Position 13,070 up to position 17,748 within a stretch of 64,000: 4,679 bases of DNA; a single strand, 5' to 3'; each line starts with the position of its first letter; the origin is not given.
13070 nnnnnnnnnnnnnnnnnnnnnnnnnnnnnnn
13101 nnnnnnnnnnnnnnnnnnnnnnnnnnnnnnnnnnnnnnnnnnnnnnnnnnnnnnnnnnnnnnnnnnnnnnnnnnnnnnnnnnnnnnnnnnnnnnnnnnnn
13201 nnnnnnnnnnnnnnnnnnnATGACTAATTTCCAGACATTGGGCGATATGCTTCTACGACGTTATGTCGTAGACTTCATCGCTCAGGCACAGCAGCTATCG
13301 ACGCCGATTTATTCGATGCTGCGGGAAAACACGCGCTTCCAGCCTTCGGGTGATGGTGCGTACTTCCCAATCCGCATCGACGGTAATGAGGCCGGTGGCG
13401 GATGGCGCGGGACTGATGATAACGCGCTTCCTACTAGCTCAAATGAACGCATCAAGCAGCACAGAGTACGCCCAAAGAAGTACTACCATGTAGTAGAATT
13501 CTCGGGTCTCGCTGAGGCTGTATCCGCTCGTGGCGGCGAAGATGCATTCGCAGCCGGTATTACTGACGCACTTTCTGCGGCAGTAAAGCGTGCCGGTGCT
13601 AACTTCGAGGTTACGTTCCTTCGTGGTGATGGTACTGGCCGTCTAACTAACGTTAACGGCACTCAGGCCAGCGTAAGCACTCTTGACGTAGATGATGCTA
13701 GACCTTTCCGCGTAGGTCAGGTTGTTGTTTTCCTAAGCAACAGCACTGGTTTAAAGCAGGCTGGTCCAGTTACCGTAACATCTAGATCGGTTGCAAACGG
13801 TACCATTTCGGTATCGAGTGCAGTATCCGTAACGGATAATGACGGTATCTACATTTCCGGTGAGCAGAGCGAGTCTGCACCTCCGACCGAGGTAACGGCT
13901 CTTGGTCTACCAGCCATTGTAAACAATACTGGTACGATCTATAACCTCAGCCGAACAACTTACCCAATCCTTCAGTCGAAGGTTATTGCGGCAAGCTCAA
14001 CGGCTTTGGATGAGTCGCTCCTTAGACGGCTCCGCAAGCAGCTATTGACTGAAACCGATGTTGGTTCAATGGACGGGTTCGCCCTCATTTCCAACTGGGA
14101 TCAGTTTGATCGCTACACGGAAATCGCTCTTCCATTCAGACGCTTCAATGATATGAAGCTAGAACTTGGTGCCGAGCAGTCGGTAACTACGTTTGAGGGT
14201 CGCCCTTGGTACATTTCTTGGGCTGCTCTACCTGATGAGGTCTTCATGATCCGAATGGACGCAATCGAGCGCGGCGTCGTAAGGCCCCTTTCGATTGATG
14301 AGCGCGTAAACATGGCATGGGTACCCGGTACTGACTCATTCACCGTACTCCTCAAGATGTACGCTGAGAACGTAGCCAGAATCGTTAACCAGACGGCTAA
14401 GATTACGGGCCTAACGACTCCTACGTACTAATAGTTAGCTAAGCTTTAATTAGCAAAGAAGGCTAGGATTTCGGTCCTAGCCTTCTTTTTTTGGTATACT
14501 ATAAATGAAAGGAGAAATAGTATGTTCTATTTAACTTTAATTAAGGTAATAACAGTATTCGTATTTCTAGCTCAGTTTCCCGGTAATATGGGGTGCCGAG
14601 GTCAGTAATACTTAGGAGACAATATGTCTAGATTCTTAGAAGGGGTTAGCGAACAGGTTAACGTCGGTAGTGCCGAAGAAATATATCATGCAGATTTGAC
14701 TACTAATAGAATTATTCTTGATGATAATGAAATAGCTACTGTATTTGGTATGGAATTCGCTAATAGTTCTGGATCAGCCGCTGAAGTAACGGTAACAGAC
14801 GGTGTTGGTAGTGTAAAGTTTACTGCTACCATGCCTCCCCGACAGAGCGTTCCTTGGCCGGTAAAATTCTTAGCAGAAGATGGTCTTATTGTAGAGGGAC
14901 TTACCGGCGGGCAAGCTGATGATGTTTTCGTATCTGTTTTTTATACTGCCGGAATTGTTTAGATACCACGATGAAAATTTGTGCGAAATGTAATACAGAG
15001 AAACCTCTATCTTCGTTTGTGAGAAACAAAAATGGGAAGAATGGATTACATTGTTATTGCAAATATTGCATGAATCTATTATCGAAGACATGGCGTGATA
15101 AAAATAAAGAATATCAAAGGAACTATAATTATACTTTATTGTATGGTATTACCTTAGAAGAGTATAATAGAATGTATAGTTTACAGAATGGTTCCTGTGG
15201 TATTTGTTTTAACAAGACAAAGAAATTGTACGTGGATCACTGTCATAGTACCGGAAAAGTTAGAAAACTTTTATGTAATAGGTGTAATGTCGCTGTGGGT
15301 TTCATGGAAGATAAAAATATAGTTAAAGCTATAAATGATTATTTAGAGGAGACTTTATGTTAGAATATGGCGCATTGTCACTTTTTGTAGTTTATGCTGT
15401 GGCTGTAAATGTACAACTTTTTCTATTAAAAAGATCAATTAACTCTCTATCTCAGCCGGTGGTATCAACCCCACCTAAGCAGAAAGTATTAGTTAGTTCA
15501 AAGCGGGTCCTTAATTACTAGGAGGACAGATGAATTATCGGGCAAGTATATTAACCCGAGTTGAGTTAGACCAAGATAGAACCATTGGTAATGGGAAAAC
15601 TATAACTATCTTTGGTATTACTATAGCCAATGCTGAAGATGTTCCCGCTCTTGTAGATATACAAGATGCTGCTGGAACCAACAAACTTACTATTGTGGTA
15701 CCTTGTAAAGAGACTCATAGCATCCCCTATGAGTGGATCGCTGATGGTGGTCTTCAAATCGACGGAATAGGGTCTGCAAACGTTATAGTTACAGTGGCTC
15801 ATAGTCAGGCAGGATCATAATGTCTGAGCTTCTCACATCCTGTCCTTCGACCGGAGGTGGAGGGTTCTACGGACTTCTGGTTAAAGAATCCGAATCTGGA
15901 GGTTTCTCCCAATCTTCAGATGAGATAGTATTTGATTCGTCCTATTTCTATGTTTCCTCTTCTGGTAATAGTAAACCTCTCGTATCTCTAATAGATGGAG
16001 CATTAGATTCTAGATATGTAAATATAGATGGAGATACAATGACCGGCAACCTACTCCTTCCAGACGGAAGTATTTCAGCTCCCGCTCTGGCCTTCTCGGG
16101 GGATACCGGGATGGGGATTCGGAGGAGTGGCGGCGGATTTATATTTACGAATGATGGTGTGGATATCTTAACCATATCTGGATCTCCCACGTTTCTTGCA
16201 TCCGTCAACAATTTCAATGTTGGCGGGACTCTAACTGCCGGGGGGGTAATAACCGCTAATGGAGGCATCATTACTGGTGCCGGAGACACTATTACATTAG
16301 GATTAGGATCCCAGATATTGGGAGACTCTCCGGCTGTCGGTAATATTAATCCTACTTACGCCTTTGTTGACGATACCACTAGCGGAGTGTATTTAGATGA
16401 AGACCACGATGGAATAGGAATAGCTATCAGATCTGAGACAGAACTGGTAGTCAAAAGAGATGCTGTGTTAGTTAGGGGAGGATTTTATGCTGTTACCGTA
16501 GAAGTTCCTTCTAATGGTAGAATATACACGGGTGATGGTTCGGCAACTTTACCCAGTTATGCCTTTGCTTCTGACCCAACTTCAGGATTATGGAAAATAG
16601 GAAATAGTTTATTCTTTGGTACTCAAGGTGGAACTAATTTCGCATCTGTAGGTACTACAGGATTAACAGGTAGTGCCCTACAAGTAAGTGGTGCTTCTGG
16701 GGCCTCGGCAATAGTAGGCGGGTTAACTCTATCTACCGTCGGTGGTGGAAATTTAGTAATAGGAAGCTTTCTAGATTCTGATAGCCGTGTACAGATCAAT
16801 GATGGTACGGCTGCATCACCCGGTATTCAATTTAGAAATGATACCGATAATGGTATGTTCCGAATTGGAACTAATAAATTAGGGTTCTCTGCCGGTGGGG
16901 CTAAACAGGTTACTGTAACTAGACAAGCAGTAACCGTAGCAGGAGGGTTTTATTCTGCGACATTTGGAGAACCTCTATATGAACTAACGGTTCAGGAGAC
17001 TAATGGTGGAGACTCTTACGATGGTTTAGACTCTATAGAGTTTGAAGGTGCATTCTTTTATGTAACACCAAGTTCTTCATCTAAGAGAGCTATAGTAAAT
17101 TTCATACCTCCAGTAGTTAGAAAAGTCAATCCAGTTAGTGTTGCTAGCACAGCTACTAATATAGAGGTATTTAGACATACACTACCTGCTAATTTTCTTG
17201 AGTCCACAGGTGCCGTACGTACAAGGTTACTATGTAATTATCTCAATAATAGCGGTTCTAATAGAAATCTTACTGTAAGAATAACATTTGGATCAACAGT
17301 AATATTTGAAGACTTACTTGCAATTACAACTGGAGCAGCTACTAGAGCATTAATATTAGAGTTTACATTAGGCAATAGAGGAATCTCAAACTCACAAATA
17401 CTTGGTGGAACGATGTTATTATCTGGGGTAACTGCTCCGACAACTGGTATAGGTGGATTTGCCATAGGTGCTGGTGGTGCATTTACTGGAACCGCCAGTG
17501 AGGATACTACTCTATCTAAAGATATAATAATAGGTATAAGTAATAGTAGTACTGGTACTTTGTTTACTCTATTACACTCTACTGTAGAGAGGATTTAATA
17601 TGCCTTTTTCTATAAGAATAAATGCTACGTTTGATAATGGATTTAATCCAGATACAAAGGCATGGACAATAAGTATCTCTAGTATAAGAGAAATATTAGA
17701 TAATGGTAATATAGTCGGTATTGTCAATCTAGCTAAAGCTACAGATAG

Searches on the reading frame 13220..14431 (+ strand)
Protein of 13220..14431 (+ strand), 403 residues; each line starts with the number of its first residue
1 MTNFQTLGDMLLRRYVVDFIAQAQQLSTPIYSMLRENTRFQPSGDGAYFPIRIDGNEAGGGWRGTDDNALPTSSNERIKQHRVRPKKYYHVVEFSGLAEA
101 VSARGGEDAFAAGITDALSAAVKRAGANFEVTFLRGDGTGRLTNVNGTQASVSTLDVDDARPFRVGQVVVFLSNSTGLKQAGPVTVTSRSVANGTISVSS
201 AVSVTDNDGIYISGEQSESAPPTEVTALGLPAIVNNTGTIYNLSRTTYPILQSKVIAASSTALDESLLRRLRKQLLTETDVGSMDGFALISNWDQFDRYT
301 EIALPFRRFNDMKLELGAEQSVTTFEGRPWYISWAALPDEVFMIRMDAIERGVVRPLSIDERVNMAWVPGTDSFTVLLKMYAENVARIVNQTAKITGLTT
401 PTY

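Call 22: search_protein_families(library=phrogs, proteins=[window:13220-14431:+], max_evalue=0.001)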
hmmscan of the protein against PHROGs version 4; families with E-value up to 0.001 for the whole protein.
window:13220-14431:+ (403 aa): 2 families
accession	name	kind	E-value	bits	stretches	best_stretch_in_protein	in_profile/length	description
phrog_14242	-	head and packaging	1.1e-13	51.7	1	5-344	6-332/396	major head protein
phrog_9953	-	head and packaging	0.0008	19.9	0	20-150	24-152/329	major head protein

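Call 33: search_dna_similar(query=window:13220-14431:+, collection=phages, mode=protein, max_rows=15)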
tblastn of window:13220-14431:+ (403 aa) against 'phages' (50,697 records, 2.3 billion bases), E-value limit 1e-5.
Records with a match: 2; places in all: 2; records where one place covers at least 80% of the query: 0.
Best place of each record, by identity: <60% 2.
By first word of the organism name: Microbacterium 2.
By host as written in the record: Microbacterium paraoxydans NRRL B-14843 2.
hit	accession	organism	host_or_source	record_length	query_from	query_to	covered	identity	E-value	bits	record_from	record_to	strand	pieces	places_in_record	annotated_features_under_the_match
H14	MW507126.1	Microbacterium phage Shocker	Microbacterium paraoxydans NRRL B-14843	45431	41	301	65%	31.7%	3e-11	72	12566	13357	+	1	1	23: major capsid protein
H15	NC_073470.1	Microbacterium phage Shocker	Microbacterium paraoxydans NRRL B-14843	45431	41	301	65%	31.7%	3e-11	72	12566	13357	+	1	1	23: major capsid protein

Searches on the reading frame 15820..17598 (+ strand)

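Call 22: search_protein_families(library=phrogs, proteins=[window:15820-17598:+], max_evalue=0.001)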
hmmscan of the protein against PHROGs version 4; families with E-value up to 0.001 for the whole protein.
window:15820-17598:+ (592 aa): 2 families
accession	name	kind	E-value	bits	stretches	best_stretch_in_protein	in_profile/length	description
phrog_14100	-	unknown function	0.00013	22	1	328-382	59-113/485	-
phrog_28766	-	tail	0.00022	20.7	1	323-367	221-265/472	tail fiber protein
